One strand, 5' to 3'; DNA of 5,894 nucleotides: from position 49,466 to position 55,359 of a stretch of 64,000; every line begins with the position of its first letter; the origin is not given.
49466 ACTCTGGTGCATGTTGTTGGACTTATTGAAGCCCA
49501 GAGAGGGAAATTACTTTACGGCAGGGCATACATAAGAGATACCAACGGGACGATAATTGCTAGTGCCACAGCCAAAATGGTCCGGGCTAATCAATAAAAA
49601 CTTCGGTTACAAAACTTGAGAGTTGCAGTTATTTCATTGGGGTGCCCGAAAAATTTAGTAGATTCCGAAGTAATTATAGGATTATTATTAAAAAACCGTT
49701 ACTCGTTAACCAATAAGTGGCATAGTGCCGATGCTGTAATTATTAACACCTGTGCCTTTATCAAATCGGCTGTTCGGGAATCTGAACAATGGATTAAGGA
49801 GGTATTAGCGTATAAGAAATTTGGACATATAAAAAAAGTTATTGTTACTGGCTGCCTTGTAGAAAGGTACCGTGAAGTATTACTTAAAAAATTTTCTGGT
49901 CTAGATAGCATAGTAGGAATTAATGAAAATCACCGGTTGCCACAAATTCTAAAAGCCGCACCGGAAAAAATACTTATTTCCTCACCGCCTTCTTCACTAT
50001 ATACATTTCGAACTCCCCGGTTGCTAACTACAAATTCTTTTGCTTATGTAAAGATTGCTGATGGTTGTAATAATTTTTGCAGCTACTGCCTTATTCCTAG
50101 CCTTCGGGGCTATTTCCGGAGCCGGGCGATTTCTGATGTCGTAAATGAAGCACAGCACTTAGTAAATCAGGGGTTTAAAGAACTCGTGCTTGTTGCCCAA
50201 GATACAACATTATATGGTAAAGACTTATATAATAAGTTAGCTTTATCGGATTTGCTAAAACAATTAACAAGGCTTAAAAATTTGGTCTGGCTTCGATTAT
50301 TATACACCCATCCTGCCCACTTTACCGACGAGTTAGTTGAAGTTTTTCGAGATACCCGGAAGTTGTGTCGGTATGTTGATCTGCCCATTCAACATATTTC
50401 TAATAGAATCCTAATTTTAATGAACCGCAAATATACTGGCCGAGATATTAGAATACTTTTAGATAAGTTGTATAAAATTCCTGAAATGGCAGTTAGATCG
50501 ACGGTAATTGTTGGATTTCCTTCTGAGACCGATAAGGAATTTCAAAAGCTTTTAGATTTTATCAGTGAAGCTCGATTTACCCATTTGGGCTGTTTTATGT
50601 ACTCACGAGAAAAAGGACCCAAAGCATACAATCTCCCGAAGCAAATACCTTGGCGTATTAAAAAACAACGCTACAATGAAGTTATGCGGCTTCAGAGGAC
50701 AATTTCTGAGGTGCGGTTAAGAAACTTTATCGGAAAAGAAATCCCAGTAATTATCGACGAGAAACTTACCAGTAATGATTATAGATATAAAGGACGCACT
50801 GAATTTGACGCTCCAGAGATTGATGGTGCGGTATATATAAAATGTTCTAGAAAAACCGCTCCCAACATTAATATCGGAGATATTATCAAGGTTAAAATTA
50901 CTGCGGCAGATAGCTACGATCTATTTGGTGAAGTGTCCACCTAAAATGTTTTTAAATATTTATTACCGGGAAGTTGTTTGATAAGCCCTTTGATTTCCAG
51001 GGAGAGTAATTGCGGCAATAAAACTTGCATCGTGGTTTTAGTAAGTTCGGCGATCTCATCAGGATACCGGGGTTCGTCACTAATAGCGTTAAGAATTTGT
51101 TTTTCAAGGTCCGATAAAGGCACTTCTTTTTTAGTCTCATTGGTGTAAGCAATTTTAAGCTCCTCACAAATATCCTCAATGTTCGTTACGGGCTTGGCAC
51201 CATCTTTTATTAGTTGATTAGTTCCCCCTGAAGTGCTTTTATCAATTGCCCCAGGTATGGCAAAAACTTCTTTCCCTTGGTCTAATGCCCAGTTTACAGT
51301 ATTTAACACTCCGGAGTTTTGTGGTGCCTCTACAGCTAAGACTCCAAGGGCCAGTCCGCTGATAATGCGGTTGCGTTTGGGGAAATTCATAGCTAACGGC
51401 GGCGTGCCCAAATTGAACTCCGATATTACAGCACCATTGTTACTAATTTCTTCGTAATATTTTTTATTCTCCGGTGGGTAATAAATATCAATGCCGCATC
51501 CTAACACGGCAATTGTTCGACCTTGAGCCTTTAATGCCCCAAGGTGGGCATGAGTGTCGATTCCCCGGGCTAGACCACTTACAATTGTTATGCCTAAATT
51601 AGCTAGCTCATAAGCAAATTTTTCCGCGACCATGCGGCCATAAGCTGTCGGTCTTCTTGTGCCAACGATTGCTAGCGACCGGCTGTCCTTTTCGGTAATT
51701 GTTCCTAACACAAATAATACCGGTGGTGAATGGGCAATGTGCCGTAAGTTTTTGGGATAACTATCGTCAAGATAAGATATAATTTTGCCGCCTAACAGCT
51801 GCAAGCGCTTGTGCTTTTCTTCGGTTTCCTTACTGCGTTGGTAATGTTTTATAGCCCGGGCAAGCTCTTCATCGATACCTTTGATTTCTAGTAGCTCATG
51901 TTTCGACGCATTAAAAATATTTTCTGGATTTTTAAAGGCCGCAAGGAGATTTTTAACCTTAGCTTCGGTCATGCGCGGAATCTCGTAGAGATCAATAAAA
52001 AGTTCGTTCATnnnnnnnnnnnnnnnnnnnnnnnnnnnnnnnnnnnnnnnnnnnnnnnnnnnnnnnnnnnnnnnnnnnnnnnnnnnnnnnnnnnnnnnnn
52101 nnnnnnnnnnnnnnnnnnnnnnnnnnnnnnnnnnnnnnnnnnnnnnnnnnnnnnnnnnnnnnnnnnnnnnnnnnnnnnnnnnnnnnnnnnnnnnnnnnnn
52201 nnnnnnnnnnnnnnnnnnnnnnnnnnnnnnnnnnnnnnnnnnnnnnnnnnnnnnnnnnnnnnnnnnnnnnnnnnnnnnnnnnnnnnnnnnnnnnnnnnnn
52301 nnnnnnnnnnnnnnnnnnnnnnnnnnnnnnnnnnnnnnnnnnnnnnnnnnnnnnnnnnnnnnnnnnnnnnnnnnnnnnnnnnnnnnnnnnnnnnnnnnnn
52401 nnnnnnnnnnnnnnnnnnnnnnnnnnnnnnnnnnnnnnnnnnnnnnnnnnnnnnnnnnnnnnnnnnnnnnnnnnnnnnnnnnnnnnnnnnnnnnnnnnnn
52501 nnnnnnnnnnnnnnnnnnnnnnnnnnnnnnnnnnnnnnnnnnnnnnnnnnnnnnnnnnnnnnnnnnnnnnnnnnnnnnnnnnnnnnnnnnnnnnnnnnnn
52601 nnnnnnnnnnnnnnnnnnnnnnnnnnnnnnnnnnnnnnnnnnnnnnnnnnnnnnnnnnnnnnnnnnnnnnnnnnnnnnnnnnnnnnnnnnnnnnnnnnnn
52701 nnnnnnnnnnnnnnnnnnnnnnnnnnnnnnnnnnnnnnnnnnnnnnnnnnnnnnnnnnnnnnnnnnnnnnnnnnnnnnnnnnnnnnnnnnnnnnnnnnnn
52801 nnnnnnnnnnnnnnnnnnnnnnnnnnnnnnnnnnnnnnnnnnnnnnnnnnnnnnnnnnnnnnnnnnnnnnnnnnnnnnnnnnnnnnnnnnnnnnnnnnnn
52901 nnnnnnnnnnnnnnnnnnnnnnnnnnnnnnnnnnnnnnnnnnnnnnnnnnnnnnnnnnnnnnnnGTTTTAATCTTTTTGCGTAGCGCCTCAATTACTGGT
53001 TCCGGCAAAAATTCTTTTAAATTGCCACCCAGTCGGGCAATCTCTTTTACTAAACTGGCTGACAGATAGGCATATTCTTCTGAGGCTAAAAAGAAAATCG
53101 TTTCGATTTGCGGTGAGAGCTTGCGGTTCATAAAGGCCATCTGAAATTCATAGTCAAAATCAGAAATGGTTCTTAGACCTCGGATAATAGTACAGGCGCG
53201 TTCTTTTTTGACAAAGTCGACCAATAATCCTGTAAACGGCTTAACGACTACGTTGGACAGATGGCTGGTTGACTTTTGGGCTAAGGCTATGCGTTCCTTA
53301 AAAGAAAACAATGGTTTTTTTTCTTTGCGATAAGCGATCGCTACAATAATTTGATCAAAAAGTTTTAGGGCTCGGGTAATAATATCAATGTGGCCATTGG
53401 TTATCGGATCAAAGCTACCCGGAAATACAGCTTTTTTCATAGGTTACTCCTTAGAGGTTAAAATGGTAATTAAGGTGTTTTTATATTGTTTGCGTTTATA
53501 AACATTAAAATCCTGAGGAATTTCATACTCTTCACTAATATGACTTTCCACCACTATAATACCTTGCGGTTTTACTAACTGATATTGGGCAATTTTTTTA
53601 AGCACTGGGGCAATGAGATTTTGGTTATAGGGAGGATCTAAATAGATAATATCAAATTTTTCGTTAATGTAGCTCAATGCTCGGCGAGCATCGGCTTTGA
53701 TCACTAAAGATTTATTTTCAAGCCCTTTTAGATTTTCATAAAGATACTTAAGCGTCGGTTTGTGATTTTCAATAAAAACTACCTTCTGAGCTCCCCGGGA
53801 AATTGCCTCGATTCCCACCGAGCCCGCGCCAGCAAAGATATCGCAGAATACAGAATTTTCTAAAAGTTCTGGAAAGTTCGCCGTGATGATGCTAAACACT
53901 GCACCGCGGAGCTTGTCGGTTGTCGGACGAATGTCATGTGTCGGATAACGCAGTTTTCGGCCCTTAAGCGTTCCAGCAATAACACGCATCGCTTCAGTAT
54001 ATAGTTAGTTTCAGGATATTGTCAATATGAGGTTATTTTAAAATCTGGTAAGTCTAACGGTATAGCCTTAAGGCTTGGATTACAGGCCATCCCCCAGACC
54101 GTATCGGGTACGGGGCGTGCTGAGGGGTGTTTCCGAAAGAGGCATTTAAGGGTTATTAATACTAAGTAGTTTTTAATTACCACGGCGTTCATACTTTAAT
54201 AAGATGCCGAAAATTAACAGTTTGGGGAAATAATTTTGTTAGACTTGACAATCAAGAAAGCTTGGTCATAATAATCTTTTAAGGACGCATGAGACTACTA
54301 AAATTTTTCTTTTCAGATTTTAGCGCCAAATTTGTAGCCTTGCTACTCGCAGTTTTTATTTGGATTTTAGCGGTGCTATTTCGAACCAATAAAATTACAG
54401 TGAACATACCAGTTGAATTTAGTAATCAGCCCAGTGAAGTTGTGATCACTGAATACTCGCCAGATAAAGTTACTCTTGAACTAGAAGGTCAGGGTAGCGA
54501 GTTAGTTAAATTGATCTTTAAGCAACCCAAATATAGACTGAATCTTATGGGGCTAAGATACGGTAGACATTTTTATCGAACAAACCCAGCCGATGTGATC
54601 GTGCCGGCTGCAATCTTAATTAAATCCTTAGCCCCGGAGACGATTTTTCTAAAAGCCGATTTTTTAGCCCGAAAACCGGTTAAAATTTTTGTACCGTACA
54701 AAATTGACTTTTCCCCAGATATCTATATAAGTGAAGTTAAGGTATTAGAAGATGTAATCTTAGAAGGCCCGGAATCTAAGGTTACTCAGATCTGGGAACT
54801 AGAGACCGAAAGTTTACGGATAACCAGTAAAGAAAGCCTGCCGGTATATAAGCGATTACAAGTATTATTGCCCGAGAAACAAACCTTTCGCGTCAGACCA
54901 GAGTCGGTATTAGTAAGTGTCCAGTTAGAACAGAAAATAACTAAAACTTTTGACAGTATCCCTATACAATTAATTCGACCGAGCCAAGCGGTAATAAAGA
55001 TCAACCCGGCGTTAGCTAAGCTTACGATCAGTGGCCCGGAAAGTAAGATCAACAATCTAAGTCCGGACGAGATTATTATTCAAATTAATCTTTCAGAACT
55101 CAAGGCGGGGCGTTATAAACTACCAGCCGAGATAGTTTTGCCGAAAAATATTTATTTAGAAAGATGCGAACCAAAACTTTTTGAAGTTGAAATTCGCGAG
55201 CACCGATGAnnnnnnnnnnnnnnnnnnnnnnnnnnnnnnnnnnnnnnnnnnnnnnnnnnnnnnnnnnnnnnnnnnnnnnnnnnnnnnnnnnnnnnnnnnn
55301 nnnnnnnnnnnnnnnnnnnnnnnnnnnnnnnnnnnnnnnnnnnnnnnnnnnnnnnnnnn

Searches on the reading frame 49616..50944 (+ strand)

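Call 73: search_protein_families(library=pfam, proteins=[window:49616-50944:+], max_evalue=0.00001)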
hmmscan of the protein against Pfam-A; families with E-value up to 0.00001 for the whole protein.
window:49616-50944:+ (442 aa): 3 families
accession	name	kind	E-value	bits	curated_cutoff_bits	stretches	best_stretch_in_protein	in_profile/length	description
PF00919.26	UPF0004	-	8.3e-24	83.9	27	1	2-101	1-98/98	Uncharacterized protein family UPF0004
PF04055.27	Radical_SAM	-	4.7e-22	79.3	29.5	1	146-316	2-166/166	Radical SAM superfamily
PF18693.7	TRAM_2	-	6.5e-20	71.5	27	1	372-440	1-62/63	TRAM domain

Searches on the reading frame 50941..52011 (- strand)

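Call 73: search_protein_families(library=pfam, proteins=[window:50941-52011:-], max_evalue=0.00001)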
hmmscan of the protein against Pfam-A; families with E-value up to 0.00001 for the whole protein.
window:50941-52011:- (356 aa): 3 families
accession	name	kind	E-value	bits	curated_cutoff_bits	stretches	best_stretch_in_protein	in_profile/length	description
PF02481.21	DNA_processg_A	-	1.8e-76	256.5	29.6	1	73-276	5-211/212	DNA recombination-mediator protein A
PF17782.7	DprA_WH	-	7.5e-15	55.2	22.9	1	293-350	4-61/61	DprA winged helix domain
PF14520.12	HHH_5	-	3.3e-07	31.1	27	1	5-54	1-51/57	Helix-hairpin-helix domain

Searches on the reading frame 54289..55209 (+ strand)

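Call 73: search_protein_families(library=pfam, proteins=[window:54289-55209:+], max_evalue=0.00001)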
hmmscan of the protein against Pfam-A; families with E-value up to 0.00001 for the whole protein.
window:54289-55209:+ (306 aa): 1 family
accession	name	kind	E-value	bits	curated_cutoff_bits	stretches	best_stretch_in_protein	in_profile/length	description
PF07949.17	YbbR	-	1.4e-10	41.7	22.3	0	231-290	14-71/81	YbbR-like protein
